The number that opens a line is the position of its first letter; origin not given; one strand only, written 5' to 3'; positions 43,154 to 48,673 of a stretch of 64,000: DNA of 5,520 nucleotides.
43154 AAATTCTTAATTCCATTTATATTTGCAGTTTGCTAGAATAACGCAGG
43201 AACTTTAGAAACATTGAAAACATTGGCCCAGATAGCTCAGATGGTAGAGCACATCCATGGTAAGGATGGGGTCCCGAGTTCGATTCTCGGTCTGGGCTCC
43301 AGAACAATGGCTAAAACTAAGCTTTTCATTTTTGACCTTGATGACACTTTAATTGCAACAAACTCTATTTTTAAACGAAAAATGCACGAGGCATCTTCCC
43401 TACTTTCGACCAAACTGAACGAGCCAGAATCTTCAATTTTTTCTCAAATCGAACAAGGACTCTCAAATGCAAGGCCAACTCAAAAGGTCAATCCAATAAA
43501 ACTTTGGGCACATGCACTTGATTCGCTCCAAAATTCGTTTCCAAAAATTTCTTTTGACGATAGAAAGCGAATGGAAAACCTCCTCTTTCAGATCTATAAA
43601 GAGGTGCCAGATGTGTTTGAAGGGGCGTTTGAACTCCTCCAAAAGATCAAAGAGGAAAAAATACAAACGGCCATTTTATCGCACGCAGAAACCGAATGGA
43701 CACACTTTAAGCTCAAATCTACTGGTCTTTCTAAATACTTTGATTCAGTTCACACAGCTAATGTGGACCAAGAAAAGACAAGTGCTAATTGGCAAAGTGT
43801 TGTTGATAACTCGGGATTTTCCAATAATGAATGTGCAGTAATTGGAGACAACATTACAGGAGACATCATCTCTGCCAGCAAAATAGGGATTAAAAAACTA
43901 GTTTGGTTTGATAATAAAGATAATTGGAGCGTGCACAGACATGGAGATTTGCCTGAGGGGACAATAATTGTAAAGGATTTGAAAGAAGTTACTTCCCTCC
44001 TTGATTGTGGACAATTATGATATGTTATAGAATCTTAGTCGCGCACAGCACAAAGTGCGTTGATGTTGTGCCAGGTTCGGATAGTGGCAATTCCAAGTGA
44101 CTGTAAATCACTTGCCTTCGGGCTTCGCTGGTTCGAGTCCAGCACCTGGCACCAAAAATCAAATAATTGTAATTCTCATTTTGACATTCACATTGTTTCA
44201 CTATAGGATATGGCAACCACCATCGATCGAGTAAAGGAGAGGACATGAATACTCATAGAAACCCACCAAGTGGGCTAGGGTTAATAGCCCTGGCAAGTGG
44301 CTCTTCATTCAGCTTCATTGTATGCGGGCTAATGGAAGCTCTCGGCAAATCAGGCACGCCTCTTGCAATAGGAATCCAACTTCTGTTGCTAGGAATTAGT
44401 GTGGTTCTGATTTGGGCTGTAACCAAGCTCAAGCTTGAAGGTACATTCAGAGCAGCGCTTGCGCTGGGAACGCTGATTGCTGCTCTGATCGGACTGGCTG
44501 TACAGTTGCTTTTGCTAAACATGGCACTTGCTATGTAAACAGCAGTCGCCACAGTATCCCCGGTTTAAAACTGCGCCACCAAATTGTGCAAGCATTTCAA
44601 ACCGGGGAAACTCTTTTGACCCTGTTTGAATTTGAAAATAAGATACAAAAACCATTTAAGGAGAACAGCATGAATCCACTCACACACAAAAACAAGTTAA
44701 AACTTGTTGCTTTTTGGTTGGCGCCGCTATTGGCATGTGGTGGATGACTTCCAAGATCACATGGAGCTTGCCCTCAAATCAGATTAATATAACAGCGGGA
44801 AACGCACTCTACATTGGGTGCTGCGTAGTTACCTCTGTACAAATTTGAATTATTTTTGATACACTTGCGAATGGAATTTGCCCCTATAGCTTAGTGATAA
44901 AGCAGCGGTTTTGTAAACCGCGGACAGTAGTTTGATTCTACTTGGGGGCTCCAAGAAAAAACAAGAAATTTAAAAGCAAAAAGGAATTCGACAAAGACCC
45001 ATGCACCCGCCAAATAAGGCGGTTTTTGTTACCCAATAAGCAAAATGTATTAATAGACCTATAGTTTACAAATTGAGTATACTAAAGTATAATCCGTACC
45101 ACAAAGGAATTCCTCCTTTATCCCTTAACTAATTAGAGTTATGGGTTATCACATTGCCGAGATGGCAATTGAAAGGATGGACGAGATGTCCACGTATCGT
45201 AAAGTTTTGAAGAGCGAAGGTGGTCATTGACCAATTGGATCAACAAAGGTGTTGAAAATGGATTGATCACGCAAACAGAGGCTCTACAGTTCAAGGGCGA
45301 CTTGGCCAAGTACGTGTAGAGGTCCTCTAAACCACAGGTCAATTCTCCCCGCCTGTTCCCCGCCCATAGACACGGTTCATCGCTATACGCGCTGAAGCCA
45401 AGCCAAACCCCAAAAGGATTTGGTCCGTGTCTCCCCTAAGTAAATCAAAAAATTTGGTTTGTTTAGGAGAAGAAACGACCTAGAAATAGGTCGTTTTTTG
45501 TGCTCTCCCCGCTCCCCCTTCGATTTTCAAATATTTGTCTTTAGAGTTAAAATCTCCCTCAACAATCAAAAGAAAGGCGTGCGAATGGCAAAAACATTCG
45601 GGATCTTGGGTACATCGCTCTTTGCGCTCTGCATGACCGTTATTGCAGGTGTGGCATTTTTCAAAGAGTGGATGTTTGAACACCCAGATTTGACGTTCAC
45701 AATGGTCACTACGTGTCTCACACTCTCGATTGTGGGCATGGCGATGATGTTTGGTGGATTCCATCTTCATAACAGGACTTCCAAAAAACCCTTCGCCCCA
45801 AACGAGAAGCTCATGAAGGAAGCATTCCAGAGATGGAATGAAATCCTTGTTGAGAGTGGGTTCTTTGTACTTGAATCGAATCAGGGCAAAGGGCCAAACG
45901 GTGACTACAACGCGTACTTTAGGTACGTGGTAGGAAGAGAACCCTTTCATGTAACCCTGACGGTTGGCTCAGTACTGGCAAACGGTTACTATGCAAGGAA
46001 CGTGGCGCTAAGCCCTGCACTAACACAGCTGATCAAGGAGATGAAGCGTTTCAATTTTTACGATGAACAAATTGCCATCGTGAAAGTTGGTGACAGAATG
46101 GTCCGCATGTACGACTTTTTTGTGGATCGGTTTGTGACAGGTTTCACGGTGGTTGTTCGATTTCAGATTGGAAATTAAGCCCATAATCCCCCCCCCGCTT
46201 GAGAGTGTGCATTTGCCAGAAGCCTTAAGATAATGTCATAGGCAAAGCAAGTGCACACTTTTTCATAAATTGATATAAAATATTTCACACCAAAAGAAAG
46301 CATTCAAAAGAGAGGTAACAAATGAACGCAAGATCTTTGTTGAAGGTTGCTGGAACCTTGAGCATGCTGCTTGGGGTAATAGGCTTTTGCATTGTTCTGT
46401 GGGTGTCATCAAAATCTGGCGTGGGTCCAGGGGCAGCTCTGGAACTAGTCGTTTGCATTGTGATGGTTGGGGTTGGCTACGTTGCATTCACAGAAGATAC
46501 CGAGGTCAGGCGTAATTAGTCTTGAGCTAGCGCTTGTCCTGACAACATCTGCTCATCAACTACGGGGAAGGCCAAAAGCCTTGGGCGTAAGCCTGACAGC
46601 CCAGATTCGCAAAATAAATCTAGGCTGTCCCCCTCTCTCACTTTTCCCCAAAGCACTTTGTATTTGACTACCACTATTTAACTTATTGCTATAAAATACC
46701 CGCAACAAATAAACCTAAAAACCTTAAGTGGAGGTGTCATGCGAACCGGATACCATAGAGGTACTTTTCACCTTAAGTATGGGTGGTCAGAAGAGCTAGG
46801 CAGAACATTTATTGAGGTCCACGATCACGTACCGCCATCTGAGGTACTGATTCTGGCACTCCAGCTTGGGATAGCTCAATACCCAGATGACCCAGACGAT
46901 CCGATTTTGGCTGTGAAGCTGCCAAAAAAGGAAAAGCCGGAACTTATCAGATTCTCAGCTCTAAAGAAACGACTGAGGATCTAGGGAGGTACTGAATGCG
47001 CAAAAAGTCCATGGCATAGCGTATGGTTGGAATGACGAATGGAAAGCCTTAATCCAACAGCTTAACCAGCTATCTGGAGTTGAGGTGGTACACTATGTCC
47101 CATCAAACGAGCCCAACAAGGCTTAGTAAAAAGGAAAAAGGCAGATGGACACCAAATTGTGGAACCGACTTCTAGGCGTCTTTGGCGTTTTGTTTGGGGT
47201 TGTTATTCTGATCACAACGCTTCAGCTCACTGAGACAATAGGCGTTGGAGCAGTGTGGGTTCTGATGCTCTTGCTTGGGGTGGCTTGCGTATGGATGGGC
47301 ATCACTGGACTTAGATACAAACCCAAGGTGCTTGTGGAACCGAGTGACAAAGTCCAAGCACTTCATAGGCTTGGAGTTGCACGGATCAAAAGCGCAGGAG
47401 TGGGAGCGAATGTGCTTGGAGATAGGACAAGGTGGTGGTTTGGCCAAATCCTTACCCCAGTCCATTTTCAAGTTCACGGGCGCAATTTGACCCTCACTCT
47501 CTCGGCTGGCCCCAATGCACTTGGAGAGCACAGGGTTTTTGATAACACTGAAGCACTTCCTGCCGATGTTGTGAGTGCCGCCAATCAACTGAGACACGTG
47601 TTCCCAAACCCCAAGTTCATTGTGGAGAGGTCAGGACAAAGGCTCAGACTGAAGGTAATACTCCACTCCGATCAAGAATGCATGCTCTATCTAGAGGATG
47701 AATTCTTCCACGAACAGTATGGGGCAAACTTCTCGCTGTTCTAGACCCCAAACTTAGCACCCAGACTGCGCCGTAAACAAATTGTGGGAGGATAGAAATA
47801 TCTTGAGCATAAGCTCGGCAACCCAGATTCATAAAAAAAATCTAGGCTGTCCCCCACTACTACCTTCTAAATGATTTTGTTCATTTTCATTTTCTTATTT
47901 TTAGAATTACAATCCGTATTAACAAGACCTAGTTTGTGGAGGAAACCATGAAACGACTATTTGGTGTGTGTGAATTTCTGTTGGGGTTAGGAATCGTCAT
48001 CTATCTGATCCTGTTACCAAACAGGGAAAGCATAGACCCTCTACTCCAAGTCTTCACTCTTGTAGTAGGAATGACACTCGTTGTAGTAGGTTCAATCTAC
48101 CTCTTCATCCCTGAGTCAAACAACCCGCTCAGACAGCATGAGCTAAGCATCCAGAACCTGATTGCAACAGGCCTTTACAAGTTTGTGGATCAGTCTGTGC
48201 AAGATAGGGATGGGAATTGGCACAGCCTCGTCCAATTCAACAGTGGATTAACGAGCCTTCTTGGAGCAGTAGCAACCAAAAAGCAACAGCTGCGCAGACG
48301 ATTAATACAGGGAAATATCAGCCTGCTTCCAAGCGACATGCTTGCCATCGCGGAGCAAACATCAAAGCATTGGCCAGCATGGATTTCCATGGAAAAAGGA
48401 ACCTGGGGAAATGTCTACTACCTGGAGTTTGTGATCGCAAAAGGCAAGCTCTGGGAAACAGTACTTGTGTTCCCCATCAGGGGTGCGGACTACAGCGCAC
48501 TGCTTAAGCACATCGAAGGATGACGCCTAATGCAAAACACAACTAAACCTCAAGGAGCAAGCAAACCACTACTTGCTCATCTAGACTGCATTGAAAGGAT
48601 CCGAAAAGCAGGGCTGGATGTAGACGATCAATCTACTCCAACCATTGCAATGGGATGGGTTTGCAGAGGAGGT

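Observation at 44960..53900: tRNA-adjacent island carrying a tandem array of paired membrane + soluble protein cassettes in four paralog families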

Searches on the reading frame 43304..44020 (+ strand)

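Call 10: search_protein_families(library=ncbifam, max_evalue=0.001, proteins=[window:43304-44020:+])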
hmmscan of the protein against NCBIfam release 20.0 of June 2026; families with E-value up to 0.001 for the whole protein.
window:43304-44020:+ (238 aa): 21 families
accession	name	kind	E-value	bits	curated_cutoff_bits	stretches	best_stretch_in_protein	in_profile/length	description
TIGR02253.1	CTE7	subfamily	8.1e-19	68.3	169.75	1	6-228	3-219/221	TIGR02253 family HAD-type hydrolase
TIGR02254.1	YjjG_YfnB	equivalog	3.7e-15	56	159.9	1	6-229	2-219/223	YjjG family noncanonical pyrimidine nucleotidase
TIGR02252.1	DREG-2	subfamily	2.5e-12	47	155.2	1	6-197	1-200/203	HAD hydrolase, REG-2-like, family IA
TIGR01428.1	HAD_type_II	equivalog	1.4e-11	44.8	125.4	1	6-198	2-187/197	haloacid dehalogenase type II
NF009804.0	PRK13288.1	equivalog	5e-09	35.9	218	1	7-197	5-177/215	pyrophosphatase PpaX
NF053830.1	RUBPPhHalo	equivalog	2.1e-08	34.1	330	1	88-229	88-230/234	ribulose-1,5-bisphosphate 5-phosphatase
NF052576.1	PymNtasePynAStpc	equivalog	3.1e-08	33.5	350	1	7-233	5-227/229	pyrimidine 5'-nucleotidase PynA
NF006976.0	PRK09449.1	equivalog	5.8e-08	32.5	183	1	7-207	5-200/225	pyrimidine 5'-nucleotidase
NF009695.0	PRK13222.1-2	equivalog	1.4e-05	24.7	225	1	2-199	3-191/226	phosphoglycolate phosphatase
TIGR02009.1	PGMB-YQAB-SF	subfamily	5.9e-05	23.3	153.35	1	8-186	4-172/186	beta-phosphoglucomutase family hydrolase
TIGR01668.1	YqeG_hyp_ppase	hypoth_equivalog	0.0001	21.9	89.1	0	99-197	39-131/170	YqeG family HAD IIIA-type phosphatase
TIGR01990.1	bPGM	equivalog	0.00015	21.8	189.4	1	7-186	3-172/187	beta-phosphoglucomutase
TIGR01993.1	Pyr-5-nucltdase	equivalog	0.00039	20.3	142.9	0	110-199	91-181/183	pyrimidine 5'-nucleotidase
TIGR01460.1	HAD-SF-IIA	subfamily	0.00055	19.8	100.15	0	173-198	216-240/246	HAD-IIA family hydrolase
TIGR00338.1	serB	equivalog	0.00056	19.6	144.15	0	95-127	77-109/219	phosphoserine phosphatase SerB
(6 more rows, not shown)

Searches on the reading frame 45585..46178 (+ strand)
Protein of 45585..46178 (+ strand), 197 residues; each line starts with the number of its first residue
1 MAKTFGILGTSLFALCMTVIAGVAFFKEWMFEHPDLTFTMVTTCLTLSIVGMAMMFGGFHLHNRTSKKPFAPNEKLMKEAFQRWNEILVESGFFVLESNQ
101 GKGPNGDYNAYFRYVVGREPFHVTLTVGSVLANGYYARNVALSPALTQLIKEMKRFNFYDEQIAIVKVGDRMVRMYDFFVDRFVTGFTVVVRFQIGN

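Call 6: search_protein_families(library=pfam, max_evalue=0.1, proteins=[window:45585-46178:+])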
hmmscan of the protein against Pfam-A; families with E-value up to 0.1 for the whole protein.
window:45585-46178:+ (197 aa): 2 families
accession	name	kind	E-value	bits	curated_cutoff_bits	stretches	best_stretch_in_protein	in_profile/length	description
PF13965.12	SID-1_RNA_chan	-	0.027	13.5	28.7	1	15-59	343-387/594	dsRNA-gated channel SID-1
PF00909.26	Ammonium_transp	-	0.031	13.4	23.2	1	14-82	8-78/399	Ammonium Transporter Family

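Call 19: list_cluster_members(proteins=[window:45585-46178:+, window:46739-46984:+, window:47145-47744:+, window:47948-48523:+, window:48530-49006:+, window:49202-49849:+, window:50488-51096:+, window:51499-51966:+, window:52140-52688:+, window:37910-38980:-])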
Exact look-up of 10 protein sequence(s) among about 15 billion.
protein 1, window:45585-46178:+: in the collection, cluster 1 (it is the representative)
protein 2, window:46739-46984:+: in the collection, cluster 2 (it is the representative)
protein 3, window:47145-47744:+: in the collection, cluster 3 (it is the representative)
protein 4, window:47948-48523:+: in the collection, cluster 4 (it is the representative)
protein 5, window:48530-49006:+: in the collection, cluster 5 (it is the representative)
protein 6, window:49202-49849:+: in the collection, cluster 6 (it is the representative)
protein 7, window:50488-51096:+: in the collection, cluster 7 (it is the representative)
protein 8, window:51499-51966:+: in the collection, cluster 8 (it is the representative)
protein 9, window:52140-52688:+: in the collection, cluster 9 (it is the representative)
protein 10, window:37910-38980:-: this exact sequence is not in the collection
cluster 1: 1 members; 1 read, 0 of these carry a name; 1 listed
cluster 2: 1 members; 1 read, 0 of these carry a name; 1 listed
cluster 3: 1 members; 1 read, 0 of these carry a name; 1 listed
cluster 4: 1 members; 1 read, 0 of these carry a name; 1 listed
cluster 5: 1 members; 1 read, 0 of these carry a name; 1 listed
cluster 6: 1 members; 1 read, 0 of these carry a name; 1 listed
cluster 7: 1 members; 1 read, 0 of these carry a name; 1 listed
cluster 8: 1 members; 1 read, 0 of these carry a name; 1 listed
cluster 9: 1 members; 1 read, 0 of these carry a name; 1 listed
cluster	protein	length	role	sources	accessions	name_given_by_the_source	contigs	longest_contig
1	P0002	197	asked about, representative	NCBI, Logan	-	-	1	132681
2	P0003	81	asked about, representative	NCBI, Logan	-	-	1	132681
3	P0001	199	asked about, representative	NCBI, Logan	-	-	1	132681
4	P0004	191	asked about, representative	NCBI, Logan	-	-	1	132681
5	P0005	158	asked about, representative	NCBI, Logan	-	-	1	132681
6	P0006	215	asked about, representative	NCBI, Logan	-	-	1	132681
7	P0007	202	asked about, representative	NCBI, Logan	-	-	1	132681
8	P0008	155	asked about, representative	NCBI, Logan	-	-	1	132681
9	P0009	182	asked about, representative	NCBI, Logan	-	-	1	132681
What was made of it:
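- The proteins are singletons in a 15-billion-protein collection (call 19).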

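Call 39: search_protein_families(library=phrogs, max_evalue=0.05, proteins=[window:45585-46178:+])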
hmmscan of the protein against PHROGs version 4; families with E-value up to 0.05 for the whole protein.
window:45585-46178:+ (197 aa): 0 families

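Call 40: search_protein_families(library=padloc, max_evalue=0.05, proteins=[window:45585-46178:+])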
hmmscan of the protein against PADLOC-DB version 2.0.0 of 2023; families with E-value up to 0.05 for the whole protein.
window:45585-46178:+ (197 aa): 0 families

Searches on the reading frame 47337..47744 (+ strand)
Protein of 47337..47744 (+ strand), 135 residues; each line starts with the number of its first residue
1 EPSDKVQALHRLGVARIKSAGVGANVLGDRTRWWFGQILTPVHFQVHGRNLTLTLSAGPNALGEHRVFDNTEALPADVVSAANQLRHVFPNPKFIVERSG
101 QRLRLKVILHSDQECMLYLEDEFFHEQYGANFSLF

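Call 54: predict_structure(alignment_id=A6)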
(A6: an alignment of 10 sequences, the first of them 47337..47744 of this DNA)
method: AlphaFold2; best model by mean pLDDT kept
length: 135 residues; sequences in the alignment: 10
mean_pLDDT: 90.5   pTM: 0.86
mean pLDDT of the five models: 90.5, 90.5, 89.2, 86.1, 84.1
residues with pLDDT >= 90: 91; 70-90: 41; 50-70: 3; < 50: 0
segments of 3 or more residues with pLDDT < 50: none
pLDDT, mean of each block of 10 residues (from residue 1): 93 95 85 93 94 95 84 91 94 91 93 95 86 69
secondary structure, 60 per line:
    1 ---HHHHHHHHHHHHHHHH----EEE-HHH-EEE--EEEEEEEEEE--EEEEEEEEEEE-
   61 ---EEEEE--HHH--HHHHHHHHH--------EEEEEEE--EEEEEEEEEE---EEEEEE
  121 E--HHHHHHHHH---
elements in order: H4-19 E24-26 E32-34 E37-46 E49-59 E64-68 H76-84 E93-99 E102-111 E115-121 H124-132

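Call 63: fold_search(model_id=the predicted structure, library=viral)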
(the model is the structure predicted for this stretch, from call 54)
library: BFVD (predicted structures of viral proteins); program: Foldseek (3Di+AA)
matches with E <= 10: 508; with E <= 0.001: 0
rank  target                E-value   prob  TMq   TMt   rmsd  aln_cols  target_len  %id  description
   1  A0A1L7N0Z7            6.7e-03  0.97  0.39  0.35   8.1       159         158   11  Uncharacterized protein [Ralstonia phage RP12]
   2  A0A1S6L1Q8            6.6e-02  0.47  0.30  0.22  10.0       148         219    7  (no name in the UniProt tables at hand)
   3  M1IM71                7.3e-02  0.47  0.27  0.26   8.4       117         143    6  (no name in the UniProt tables at hand)
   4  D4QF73                8.7e-02  0.18  0.22  0.16  15.8       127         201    8  Minor virion protein [Aeropyrum pernix bacilliform virus 1 (isolate -/Japan/Tanaka/2005)]
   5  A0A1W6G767            9.2e-02  0.21  0.23  0.16  11.8       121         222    7  U79 [Human betaherpesvirus 6]
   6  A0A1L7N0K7            1.0e-01  0.72  0.39  0.32   6.8       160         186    6  Uncharacterized protein [Ralstonia phage RP12]
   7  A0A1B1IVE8            1.3e-01  0.09  0.18  0.16  16.0       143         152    9  (no name in the UniProt tables at hand)
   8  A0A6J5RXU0            1.3e-01  0.08  0.17  0.13  17.3       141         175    8  CYTH domain containing protein [uncultured Caudovirales phage]
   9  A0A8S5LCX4            1.4e-01  0.08  0.15  0.11  15.3       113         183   12  Tail assembly protein [Siphoviridae sp. ctMS01]
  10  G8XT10                1.9e-01  0.08  0.18  0.07  13.2       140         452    9  Protein UL112 [Saimiriine betaherpesvirus 4]
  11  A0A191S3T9            2.1e-01  0.09  0.19  0.08  14.7       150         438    9  U79 protein [macacine betaherpesvirus 9]
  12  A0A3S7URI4            2.4e-01  0.10  0.22  0.13  15.6       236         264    8  (no name in the UniProt tables at hand)
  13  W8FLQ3                2.6e-01  0.12  0.22  0.11  16.0       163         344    6  U79 [Human betaherpesvirus 6A]
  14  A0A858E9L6            3.0e-01  0.08  0.17  0.14  13.8       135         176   14  (no name in the UniProt tables at hand)
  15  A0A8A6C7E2            3.1e-01  0.23  0.31  0.25   9.5       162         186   10  (no name in the UniProt tables at hand)
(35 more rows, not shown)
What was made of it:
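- Nothing in BFVD (call 63).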

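Call 65: find_homologous_proteins(query=A6, max_evalue=1)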
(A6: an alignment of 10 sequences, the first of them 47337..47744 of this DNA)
Query A6 (10 sequences) (135 aa, profile of the alignment): 4 proteins with E <= 1 among 902 candidates.
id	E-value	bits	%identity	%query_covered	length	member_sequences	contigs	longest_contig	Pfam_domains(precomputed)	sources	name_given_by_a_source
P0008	1.4e-39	153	-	-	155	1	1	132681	-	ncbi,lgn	-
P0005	1.3e-33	134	33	9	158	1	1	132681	-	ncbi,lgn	-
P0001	2.5e-32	130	100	100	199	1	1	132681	-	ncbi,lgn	-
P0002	1.2e-25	108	-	-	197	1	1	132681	-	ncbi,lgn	-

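Call 71: search_solved_structures(query=A6, max_evalue=10)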
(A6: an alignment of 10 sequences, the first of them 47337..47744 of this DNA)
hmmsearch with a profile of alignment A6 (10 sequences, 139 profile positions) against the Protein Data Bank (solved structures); distinct sequences matched with E-value up to 10: 2.
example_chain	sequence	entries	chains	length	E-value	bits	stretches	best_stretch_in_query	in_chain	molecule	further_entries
4mnu_A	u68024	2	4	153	0.82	12.8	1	10-101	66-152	SlyA-like transcription regulator | MarR family transcriptional regulator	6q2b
6m16_B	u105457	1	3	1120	0.88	12.7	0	77-110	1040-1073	Spike glycoprotein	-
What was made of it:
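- On Polymorphic-toxin immunity (polyimmunity) array: No PDB sequence hit (call 71).
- Tried and rejected: Nothing (call 71).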

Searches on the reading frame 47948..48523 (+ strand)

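Call 6: search_protein_families(library=pfam, max_evalue=0.1, proteins=[window:47948-48523:+])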
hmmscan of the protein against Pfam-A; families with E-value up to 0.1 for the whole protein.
window:47948-48523:+ (191 aa): 1 family
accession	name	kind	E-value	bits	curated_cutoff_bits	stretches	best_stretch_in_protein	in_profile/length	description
PF09656.15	PGPGW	-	0.034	14.1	23.3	1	34-55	1-22/53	Putative transmembrane protein (PGPGW)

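Call 39: search_protein_families(library=phrogs, max_evalue=0.05, proteins=[window:47948-48523:+])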
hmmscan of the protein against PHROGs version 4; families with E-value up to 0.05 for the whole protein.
window:47948-48523:+ (191 aa): 0 families

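Call 40: search_protein_families(library=padloc, max_evalue=0.05, proteins=[window:47948-48523:+])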
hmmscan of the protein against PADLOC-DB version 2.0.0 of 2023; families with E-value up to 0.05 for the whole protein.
window:47948-48523:+ (191 aa): 0 families
